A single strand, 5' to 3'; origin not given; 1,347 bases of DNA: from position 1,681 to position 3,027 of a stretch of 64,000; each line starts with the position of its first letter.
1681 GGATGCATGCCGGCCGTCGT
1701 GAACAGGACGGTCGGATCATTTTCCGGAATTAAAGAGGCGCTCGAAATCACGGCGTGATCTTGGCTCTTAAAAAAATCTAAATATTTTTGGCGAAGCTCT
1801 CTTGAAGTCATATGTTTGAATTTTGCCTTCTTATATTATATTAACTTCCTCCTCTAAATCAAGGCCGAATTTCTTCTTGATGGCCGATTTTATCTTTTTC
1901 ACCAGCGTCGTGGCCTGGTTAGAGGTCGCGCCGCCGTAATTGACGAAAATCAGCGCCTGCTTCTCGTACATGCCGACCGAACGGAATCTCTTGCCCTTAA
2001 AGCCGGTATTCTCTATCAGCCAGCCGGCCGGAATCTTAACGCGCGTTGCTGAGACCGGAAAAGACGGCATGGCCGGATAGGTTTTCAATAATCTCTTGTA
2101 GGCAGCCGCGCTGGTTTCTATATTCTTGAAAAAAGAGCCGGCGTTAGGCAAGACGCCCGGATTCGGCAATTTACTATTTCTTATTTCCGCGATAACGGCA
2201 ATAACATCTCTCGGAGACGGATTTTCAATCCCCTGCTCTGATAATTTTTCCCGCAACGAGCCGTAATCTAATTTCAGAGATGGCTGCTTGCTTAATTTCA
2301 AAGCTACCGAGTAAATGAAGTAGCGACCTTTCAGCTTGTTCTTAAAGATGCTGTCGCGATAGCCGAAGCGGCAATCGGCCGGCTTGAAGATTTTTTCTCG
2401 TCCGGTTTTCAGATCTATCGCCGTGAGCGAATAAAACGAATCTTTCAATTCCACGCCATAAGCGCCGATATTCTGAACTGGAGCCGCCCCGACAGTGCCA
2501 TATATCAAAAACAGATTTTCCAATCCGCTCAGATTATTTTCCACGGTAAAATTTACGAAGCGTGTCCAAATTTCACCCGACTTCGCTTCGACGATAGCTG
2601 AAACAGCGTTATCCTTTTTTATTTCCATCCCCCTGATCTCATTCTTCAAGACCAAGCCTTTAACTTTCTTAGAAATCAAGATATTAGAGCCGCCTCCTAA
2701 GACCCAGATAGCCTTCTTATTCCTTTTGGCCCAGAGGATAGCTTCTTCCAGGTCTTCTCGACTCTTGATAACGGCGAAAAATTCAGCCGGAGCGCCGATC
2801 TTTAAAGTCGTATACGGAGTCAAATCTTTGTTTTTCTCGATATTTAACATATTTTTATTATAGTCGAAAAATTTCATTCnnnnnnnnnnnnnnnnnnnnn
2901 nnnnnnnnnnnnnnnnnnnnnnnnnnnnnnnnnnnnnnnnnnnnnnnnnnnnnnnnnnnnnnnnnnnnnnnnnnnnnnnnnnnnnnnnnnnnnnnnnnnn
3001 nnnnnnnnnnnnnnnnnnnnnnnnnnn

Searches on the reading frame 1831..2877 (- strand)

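Call 17: search_protein_families(library=pfam, proteins=[window:1831-2877:-])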
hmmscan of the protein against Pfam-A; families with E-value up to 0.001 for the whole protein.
window:1831-2877:- (348 aa): 2 families
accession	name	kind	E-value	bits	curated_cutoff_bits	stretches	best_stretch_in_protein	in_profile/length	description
PF02873.21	MurB_C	-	3.3e-24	85.4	27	1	227-348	4-99/99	UDP-N-acetylenolpyruvoylglucosamine reductase, C-terminal domain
PF01565.28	FAD_binding_4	-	2.4e-19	69.9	26.4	1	33-160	3-134/139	FAD binding domain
